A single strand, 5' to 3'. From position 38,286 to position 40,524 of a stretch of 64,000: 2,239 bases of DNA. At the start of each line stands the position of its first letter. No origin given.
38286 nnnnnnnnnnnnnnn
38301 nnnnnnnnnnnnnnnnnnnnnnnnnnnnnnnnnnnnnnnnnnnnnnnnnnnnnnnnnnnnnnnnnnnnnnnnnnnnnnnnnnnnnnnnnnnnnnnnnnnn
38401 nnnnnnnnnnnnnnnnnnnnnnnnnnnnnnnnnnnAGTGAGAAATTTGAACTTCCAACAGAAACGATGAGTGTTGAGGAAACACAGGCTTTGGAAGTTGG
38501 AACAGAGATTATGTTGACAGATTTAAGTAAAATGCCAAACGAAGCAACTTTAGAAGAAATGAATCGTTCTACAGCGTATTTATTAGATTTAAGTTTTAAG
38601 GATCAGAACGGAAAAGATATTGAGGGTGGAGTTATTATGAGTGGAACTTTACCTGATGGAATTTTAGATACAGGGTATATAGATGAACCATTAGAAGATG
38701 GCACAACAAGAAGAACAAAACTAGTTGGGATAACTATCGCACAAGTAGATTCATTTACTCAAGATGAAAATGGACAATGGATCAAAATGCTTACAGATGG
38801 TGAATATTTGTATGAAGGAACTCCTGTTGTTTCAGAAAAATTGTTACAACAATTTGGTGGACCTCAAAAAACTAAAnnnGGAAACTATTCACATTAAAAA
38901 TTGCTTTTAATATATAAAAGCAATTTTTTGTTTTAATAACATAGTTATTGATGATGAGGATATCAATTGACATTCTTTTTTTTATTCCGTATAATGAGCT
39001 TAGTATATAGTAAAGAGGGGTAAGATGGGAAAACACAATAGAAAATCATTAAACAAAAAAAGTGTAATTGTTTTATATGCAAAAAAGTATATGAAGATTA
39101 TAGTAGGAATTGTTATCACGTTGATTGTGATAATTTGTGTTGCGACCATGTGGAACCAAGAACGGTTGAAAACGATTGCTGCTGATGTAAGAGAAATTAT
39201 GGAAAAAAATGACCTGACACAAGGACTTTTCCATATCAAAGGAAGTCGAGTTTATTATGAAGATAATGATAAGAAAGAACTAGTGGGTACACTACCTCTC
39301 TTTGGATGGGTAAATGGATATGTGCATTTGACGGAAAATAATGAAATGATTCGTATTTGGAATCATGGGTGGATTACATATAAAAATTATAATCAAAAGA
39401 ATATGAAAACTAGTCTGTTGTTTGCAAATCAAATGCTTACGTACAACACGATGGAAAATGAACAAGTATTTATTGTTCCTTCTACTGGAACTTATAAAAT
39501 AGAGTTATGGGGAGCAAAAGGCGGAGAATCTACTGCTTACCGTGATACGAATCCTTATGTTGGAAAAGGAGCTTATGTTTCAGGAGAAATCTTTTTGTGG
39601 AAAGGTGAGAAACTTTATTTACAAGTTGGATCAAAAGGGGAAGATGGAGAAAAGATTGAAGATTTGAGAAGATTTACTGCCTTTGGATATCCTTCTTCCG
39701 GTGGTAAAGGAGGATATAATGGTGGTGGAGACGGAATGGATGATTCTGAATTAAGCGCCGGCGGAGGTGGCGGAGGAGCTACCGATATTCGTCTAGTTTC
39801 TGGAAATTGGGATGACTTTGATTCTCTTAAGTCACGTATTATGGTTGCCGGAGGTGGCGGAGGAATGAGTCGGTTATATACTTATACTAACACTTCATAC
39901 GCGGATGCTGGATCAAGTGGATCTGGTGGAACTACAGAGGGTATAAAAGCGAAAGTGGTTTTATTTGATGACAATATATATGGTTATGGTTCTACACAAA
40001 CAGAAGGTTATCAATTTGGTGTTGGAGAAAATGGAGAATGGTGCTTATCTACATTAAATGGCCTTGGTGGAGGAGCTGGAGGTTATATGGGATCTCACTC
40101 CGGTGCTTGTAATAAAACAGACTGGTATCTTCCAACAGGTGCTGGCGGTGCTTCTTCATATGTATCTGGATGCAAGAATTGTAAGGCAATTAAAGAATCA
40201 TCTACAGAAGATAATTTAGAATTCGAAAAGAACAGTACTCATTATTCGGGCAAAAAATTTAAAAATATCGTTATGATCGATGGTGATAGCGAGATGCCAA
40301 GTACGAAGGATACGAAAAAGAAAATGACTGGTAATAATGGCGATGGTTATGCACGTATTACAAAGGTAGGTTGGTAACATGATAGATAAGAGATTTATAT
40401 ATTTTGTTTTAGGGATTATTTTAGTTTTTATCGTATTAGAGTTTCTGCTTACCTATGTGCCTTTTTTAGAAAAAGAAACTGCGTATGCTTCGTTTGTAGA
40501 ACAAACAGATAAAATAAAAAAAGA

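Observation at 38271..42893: Three-member paralogue family: two lipoproteins and one leaderless copy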

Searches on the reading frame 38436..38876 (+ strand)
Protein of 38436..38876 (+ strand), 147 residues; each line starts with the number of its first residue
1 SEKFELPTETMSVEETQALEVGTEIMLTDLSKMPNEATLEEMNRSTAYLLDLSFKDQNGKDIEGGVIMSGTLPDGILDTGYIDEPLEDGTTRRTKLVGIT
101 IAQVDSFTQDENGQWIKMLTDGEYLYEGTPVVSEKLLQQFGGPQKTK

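Call 13: find_homologous_proteins(query=A2, max_evalue=0.001)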
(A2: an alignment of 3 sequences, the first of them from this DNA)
Query A2 (3 sequences) (147 aa, profile of the alignment): 16 proteins with E <= 0.001 among 621 candidates.
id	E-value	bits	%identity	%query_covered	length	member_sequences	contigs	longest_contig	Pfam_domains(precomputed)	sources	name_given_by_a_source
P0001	5.7e-63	229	27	99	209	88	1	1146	-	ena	-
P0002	6.4e-62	226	44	37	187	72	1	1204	-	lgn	-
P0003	4.7e-59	216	100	100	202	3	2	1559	-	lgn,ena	-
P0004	2.0e-54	201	89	99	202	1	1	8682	-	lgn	-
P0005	5.4e-54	200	44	29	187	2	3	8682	-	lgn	-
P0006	1.3e-52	195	28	96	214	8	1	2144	-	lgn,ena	-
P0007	2.1e-52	195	84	99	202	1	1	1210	-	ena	-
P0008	2.5e-52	194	84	99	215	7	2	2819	-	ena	-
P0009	4.8e-52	193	86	99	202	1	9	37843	-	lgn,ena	-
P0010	3.0e-47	178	44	29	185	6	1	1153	-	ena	-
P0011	7.8e-33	131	42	29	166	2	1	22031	-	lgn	-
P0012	5.7e-27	112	45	95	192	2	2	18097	-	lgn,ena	-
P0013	6.4e-26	109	44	37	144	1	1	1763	-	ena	-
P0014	5.4e-25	106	49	99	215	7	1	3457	-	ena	-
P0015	3.4e-20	90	42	90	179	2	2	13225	-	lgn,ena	-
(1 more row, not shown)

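Call 17: find_encoding_contigs(protein=P0009, flank=10000, max_places=3)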
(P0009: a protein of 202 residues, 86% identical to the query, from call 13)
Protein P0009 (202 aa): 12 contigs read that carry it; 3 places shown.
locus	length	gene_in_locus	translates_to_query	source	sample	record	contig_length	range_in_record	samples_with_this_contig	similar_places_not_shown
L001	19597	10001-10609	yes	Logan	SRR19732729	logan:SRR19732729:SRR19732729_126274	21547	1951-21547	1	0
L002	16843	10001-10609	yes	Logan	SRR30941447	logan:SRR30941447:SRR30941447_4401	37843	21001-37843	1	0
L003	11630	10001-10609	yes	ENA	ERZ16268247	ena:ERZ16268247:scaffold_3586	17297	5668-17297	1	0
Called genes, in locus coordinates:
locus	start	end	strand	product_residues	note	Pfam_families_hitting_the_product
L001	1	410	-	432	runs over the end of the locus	PF01943:Polysacc_synt, PF13440:Polysacc_synt_3, PF01554:MatE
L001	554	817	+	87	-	PF13797:Post_transc_reg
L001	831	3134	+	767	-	PF21760:SecD_1st, PF22599:SecDF_P1_head, PF02355:SecD_SecF_C, PF07549:Sec_GG, PF02355:SecD_SecF_C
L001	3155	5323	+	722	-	PF13328:HD_4, PF01966:HD, PF04607:RelA_SpoT, PF02824:TGS, PF19296:RelA_AH, PF28438:RelA_RIS, PF13291:ACT_4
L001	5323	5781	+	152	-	PF02580:Tyr_Deacylase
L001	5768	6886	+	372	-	PF01594:AI-2E_transport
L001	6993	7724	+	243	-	-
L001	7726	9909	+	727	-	-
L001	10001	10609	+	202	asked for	-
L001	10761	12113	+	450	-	PF12810:ALK_LTK_GRD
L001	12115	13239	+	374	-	-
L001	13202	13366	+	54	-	-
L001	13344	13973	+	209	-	-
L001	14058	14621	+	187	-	-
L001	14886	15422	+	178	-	PF00881:Nitroreductase, PF14512:TM1586_NiRdase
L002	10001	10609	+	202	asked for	-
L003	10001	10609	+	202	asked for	-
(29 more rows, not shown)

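Call 18: find_encoding_contigs(protein=P0012, flank=10000, max_places=3)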
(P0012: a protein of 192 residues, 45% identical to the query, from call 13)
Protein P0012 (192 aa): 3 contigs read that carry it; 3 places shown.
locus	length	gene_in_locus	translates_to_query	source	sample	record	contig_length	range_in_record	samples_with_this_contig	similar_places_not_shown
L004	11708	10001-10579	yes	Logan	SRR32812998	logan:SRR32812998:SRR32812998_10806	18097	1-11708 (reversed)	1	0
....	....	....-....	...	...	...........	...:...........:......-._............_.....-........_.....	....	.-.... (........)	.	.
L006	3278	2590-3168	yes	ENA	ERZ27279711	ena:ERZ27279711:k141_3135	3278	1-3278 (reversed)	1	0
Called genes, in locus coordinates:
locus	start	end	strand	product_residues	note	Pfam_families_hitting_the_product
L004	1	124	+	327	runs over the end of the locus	PF13495:Phage_int_SAM_4, PF00589:Phage_integrase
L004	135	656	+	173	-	PF01420:Methylase_S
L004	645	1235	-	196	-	PF01420:Methylase_S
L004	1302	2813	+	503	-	PF12686:DUF3800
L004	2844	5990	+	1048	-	PF04313:HSDR_N, PF04851:ResIII, PF18766:SWI2_SNF2, PF22679:T1R_D3-like, PF11867:T1RH-like_C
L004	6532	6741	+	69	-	PF13443:HTH_26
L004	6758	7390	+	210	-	PF12773:DZR, PF13240:Zn_Ribbon_1 (weak), PF24460:DUF7575 (faint), PF13240:Zn_Ribbon_1 (weak), PF13248:Zn_ribbon_3 (weak)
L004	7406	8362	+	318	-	PF12773:DZR, PF13240:Zn_Ribbon_1, PF13248:Zn_ribbon_3, PF24460:DUF7575 (faint)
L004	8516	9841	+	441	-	PF13421:Band_7_1, PF14237:GYF_2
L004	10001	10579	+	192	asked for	-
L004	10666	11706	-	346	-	?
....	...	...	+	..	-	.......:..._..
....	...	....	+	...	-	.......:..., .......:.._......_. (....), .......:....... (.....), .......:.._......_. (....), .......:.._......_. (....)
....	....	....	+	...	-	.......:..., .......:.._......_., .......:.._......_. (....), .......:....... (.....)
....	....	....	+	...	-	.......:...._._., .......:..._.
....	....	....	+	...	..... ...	-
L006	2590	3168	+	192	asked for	-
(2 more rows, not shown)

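Call 24: find_encoding_contigs(protein=P0011, flank=10000, max_places=2)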
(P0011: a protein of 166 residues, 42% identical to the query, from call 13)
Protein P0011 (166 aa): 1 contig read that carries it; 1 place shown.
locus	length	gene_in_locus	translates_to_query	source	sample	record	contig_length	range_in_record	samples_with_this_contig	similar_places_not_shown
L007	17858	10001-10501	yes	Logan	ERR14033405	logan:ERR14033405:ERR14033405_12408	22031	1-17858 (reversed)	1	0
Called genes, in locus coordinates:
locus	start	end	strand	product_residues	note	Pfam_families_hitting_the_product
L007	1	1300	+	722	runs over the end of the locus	PF13328:HD_4, PF01966:HD, PF04607:RelA_SpoT, PF02824:TGS, PF19296:RelA_AH, PF28438:RelA_RIS, PF13291:ACT_4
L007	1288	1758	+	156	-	PF02580:Tyr_Deacylase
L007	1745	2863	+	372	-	PF01594:AI-2E_transport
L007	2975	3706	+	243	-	-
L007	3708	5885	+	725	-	-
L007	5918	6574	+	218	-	-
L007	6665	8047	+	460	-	PF12810:ALK_LTK_GRD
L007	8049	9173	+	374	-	-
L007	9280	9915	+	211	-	-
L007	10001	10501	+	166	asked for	-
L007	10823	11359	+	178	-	PF00881:Nitroreductase, PF14512:TM1586_NiRdase (weak)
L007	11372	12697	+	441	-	PF13393:tRNA-synt_His, PF00587:tRNA-synt_2b, PF03129:HGTP_anticodon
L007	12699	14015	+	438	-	PF01336:tRNA_anti-codon (weak), PF00152:tRNA-synt_2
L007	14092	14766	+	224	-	PF00072:Response_reg, PF00486:Trans_reg_C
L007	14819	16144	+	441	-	PF00672:HAMP, PF00512:HisKA, PF02518:HATPase_c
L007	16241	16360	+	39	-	-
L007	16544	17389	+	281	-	-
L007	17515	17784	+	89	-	PF00312:Ribosomal_S15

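Call 25: find_encoding_contigs(protein=P0015, flank=10000, max_places=2)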
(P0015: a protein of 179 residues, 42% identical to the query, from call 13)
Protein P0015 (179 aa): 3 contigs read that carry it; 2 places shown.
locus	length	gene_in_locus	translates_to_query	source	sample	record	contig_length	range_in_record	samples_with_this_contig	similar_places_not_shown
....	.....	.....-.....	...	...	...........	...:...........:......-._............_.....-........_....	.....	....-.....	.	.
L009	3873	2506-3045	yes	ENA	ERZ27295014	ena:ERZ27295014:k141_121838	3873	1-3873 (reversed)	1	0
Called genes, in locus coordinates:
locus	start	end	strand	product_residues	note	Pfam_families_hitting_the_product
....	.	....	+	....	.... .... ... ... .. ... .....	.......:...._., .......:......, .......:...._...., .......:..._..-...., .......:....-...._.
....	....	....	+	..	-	-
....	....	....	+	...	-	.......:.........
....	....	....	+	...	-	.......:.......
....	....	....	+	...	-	-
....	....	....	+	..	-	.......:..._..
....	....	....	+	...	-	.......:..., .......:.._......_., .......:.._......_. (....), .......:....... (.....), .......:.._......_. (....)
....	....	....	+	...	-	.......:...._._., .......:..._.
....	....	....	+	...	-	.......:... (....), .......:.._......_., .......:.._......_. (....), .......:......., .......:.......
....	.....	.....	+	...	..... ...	-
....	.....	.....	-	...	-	?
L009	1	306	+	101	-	?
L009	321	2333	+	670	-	PF12773:DZR (weak), PF13240:Zn_Ribbon_1, PF13248:Zn_ribbon_3 (weak), PF20234:DUF6591, PF16127:DUF4839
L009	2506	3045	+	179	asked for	-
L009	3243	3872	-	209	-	?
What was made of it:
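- A family member exists outside the module (calls 18, 25).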

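Call 26: find_encoding_contigs(protein=P0014, flank=10000, max_places=2)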
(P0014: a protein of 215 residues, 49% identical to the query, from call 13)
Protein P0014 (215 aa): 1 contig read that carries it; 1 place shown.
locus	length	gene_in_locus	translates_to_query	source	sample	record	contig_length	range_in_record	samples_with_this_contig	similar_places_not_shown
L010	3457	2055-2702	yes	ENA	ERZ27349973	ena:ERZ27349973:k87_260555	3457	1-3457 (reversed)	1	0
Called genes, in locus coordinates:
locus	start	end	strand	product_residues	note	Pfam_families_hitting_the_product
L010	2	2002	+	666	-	?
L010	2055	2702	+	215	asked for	-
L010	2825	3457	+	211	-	?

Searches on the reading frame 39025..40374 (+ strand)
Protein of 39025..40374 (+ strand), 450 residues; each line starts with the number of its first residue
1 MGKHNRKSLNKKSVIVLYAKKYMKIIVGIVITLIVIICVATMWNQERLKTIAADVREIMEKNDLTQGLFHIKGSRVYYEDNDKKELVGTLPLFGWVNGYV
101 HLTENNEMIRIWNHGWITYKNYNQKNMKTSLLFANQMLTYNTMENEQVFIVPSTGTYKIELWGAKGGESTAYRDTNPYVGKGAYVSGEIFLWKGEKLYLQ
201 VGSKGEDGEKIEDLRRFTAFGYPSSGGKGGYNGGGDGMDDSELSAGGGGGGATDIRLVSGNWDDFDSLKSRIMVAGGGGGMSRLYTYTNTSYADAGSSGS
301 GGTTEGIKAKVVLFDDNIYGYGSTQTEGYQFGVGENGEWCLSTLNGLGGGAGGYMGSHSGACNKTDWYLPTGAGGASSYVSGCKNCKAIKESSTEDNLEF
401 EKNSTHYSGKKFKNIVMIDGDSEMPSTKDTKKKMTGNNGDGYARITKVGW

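Call 7: search_protein_families(library=pfam, proteins=[window:39025-40374:+], max_evalue=1)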
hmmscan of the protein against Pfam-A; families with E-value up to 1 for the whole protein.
window:39025-40374:+ (450 aa): 2 families
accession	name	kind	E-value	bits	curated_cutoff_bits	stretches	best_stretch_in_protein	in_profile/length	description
PF12810.13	ALK_LTK_GRD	-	2.9e-46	158.9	24.5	1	153-447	6-242/243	ALK/LTK, Glycine-rich domain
PF04932.20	Wzy_C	-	0.061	13.6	31.7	1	14-66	29-75/149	O-Antigen ligase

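Call 8: search_protein_families(library=ncbifam, proteins=[window:39025-40374:+], max_evalue=1)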
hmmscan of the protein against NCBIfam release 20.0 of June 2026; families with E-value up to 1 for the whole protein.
window:39025-40374:+ (450 aa): 1 family
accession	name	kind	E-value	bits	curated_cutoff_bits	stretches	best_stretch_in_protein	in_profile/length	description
NF045962.1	MAG2810_fam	equivalog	0.062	12.3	175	1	19-109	86-177/394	MAG2810 family protein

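Call 21: find_related_loci(query=window:39025-40374:+, collection=genome_contigs, flank=10000)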
Query window:39025-40374:+ (450 aa) in genome_contigs; peptide patterns used: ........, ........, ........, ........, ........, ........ (x = any residue, [..] = any of these).
113 stretches matched a pattern, but none encodes a relative of the query by tblastn (E <= 1e-3).
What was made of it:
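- Tried and rejected: The first genome scan with the single GRD protein found nothing (call 21).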

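Call 47: search_protein_families(library=phrogs, proteins=[window:39025-40374:+], max_evalue=0.1)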
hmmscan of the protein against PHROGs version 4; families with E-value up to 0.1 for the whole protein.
window:39025-40374:+ (450 aa): 5 families
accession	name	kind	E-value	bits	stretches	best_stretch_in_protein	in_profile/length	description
phrog_1589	-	unknown function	6.9e-28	99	1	138-447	5-259/563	-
phrog_5811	-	unknown function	9.7e-28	98.3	1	139-385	8-233/571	-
phrog_7388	-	unknown function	7.6e-24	85.6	1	136-446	3-215/455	-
phrog_18810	-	unknown function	1.7e-09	39.1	1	153-209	19-72/89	-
phrog_22713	-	unknown function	5.8e-06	26.9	1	148-205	41-90/401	-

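Call 48: search_protein_families(library=padloc, proteins=[window:39025-40374:+], max_evalue=0.1)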
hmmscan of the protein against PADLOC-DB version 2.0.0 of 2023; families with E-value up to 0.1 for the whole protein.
window:39025-40374:+ (450 aa): 0 families

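Call 51: find_related_loci(query=A4, collection=genome_contigs, flank=10000)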
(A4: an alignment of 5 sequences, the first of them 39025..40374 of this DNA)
Query A4 (450 aa) in genome_contigs; peptide patterns used: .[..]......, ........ (x = any residue, [..] = any of these).
179 stretches matched a pattern; 110 encode a relative of the query (tblastn E <= 1e-3); the best 80 are kept; 79 distinct loci.
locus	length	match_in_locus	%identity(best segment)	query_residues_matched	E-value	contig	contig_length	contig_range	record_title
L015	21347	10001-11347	68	3-450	1e-175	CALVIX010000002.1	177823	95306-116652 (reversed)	MAG: uncultured Bacilli bacterium isolate BRZ_FQ__bin7 genome assembly, contig: BRZ_FQ__NODE_67_length_177823_cov_9.0025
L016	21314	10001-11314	68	13-450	4e-173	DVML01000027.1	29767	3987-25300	MAG TPA_asm: Candidatus Fimihabitans intestinipullorum isolate CHK197-8231 CHK197__C221006_L29767_ERR3414592, whole geno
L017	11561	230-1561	48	1-449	2e-104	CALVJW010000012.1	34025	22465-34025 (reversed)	MAG: uncultured Bacilli bacterium isolate BRZ_QR__bin31 genome assembly, contig: BRZ_QR__NODE_998_length_34025_cov_6.311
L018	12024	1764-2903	52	67-448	6e-88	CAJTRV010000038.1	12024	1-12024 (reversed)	MAG TPA_asm: uncultured Bacilli bacterium isolate MGBC107952 genome assembly, contig: MGBC107952.38, whole genome shotgu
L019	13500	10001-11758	42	139-448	7e-44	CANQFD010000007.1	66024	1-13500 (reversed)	MAG: uncultured Bacilli bacterium isolate Lapin-003-2__bin2 genome assembly, contig: Lapin-003-2__NODE_395_length_66024_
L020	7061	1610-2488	37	123-448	5e-43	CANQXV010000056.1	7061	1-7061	MAG: uncultured Bacilli bacterium isolate Lapin-020__bin108 genome assembly, contig: Lapin-020__NODE_16179_length_7061_c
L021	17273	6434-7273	40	138-449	9e-42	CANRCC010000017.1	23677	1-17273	MAG: uncultured Bacilli bacterium isolate Lapin-028__bin32 genome assembly, contig: Lapin-028__NODE_2313_length_23677_co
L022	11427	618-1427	43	146-446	1e-39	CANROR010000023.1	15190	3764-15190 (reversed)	MAG: uncultured Bacilli bacterium isolate Lapin-020__bin113 genome assembly, contig: Lapin-020__NODE_5362_length_15190_c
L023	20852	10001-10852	39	139-449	1e-39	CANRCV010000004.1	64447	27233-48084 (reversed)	MAG: uncultured Bacilli bacterium isolate Lapin-026__bin87 genome assembly, contig: Lapin-026__NODE_446_length_64447_cov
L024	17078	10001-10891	38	149-446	4e-39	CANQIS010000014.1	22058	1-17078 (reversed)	MAG: uncultured Bacilli bacterium isolate Lapin-027__bin63 genome assembly, contig: Lapin-027__NODE_2090_length_22058_co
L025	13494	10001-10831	45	147-448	2e-38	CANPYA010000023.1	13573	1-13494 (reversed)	MAG: uncultured Bacilli bacterium isolate Lapin-005__bin123 genome assembly, contig: Lapin-005__NODE_6200_length_13573_c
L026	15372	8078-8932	40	138-449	2e-38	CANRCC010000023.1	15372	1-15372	MAG: uncultured Bacilli bacterium isolate Lapin-028__bin32 genome assembly, contig: Lapin-028__NODE_4323_length_15372_co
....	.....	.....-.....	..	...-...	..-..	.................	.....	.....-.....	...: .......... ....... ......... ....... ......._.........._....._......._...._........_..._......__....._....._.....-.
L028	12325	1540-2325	39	135-448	1e-35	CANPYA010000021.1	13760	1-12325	MAG: uncultured Bacilli bacterium isolate Lapin-005__bin123 genome assembly, contig: Lapin-005__NODE_6086_length_13760_c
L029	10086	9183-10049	36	132-446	3e-35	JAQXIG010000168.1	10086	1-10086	MAG: bacterium isolate SUG1219 k141_3688201, whole genome shotgun sequence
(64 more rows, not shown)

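Call 62: search_solved_structures(query=window:39025-40374:+, max_evalue=0.01)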
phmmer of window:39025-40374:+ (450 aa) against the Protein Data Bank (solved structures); distinct sequences matched with E-value up to 0.01: 0.
